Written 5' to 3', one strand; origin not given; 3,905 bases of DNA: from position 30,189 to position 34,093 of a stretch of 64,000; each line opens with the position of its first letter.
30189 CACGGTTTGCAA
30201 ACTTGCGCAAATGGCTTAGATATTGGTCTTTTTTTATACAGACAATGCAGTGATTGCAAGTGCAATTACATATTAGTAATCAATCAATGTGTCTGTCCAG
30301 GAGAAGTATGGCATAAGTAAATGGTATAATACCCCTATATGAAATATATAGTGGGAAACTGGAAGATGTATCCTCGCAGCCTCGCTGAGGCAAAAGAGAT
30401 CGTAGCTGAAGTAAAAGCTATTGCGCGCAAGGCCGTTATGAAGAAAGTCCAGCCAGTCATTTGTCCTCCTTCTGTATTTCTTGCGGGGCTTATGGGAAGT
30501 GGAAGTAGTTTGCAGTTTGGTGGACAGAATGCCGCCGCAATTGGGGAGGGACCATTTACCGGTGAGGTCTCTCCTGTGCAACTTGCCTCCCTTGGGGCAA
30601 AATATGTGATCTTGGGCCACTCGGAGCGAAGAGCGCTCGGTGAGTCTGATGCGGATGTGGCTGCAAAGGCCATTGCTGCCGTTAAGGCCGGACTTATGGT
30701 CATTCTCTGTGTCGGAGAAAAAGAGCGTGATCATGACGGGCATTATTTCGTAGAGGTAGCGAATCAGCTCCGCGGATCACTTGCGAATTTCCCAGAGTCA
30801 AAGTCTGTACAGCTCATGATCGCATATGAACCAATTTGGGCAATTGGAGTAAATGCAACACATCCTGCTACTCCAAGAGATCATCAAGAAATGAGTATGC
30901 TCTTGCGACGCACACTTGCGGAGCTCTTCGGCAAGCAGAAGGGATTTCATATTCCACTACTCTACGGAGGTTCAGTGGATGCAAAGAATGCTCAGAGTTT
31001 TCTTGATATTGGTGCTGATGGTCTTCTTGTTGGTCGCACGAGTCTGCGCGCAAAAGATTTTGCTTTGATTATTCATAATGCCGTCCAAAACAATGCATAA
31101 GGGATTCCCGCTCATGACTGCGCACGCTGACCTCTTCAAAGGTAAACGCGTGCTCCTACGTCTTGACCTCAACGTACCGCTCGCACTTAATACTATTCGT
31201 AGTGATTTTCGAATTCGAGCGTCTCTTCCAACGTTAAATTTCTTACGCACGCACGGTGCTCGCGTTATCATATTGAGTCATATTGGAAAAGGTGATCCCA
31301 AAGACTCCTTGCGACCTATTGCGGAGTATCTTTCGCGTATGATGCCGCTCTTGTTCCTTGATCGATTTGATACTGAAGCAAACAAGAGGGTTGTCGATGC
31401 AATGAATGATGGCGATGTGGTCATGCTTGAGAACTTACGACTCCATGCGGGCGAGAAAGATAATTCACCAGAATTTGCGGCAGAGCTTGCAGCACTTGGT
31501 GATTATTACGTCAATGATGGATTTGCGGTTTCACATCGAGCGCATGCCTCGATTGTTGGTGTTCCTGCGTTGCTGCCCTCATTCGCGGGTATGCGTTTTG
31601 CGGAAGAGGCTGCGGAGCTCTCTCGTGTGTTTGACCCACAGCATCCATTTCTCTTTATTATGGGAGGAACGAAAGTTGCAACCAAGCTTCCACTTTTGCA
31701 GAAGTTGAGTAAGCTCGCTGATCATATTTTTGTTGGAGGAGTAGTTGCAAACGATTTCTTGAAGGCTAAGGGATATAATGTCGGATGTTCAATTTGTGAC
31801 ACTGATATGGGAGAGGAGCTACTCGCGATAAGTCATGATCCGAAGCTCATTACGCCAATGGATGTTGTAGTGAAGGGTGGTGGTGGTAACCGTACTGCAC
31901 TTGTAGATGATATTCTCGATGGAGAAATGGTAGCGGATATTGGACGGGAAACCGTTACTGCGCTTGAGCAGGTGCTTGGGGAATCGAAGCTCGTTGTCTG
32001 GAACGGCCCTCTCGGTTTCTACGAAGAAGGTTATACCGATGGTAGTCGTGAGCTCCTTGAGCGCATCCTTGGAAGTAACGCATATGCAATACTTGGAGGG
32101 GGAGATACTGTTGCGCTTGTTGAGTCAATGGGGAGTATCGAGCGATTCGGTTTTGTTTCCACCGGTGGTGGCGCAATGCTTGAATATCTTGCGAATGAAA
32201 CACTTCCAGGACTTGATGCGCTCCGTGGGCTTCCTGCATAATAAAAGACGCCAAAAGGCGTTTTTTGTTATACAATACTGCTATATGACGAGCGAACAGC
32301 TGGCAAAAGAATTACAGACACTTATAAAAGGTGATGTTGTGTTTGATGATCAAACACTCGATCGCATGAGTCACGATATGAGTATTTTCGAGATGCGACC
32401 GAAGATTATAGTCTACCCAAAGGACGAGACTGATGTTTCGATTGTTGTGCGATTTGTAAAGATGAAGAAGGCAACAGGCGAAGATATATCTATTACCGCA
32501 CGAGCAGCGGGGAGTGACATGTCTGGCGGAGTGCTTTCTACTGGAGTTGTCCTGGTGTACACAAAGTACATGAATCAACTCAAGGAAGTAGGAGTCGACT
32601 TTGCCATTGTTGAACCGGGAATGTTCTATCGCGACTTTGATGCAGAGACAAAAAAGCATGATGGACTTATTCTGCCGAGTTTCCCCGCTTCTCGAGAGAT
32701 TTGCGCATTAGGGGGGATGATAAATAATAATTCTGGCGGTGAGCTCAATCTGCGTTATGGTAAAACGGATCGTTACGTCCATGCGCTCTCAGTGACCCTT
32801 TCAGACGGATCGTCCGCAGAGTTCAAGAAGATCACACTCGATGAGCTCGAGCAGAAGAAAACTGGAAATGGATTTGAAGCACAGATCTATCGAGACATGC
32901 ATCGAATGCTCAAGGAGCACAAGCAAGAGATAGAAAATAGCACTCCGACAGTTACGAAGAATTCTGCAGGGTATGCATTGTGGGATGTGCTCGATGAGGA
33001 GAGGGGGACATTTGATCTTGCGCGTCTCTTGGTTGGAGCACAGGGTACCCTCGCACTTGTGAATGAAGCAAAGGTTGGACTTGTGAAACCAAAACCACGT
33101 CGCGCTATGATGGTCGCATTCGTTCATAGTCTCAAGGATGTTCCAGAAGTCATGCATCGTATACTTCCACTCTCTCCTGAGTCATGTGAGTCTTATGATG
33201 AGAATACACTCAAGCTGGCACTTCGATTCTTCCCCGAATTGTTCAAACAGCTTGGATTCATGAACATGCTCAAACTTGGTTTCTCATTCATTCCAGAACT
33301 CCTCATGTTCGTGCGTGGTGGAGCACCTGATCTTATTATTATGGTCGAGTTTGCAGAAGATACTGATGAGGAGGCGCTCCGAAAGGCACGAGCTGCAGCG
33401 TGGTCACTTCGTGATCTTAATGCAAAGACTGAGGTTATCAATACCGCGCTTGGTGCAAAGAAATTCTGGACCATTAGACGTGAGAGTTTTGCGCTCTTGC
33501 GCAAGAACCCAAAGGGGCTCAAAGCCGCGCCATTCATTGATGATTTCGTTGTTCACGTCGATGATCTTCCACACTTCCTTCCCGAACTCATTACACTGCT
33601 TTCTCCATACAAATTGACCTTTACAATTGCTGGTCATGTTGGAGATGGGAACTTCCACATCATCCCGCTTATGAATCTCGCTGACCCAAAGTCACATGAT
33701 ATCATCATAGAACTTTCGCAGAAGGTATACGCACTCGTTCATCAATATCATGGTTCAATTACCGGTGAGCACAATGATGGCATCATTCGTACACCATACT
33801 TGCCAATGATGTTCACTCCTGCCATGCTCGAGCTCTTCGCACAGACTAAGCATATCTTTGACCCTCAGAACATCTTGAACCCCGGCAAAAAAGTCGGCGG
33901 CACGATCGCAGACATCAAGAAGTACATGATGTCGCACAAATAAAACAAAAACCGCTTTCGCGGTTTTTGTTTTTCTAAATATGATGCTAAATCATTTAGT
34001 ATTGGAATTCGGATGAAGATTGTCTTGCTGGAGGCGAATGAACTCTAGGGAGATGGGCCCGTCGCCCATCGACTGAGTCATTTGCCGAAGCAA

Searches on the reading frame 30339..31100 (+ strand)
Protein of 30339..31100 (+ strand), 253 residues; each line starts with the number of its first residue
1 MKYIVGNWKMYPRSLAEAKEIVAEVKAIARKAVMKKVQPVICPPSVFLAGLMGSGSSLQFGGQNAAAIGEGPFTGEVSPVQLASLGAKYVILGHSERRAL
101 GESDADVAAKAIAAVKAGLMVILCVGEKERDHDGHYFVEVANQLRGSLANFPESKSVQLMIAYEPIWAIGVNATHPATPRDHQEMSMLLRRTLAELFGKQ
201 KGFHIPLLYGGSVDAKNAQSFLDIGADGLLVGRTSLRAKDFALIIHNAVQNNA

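Call 23: search_protein_families(library=pfam, proteins=[window:30339-31100:+], max_evalue=0.001)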
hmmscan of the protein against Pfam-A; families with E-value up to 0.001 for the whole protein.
window:30339-31100:+ (253 aa): 1 family
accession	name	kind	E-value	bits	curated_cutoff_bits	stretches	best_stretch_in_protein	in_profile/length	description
PF00121.24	TIM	-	1.9e-64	218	20.1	1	3-247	2-244/245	Triosephosphate isomerase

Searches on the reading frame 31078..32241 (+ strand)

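Call 23: search_protein_families(library=pfam, proteins=[window:31078-32241:+], max_evalue=0.001)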
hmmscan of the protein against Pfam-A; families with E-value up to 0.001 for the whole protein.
window:31078-32241:+ (387 aa): 1 family
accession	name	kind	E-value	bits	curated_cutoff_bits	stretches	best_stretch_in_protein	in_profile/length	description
PF00162.24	PGK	-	1.2e-107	360.7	27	1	20-372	6-377/379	Phosphoglycerate kinase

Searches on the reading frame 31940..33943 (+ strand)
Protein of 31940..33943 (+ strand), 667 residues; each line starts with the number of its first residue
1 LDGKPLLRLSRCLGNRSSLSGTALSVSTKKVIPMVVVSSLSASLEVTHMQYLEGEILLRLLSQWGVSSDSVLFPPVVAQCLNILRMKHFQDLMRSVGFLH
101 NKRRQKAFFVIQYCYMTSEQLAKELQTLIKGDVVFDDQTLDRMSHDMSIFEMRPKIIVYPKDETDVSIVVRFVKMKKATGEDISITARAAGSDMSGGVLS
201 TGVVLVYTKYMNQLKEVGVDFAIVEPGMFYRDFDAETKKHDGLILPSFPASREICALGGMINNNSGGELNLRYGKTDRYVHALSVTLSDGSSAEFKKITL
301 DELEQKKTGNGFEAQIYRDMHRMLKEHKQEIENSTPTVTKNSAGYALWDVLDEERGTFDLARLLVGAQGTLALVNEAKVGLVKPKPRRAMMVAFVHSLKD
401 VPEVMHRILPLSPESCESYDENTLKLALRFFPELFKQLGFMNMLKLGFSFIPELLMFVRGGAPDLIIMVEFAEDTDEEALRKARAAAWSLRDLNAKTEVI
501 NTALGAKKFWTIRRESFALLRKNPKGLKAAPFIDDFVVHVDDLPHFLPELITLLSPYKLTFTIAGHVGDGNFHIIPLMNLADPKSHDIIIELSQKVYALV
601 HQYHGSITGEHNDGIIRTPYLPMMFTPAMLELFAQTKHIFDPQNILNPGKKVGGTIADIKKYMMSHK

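Call 23: search_protein_families(library=pfam, proteins=[window:31940-33943:+], max_evalue=0.001)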
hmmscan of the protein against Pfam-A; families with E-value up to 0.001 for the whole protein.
window:31940-33943:+ (667 aa): 2 families
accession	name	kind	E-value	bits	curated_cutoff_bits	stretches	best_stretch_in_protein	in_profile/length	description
PF02913.24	FAD-oxidase_C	-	2.2e-42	145.9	21.2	1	387-650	4-247/248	FAD linked oxidases, C-terminal domain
PF01565.28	FAD_binding_4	-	1.6e-21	76.9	26.4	1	154-291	1-134/139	FAD binding domain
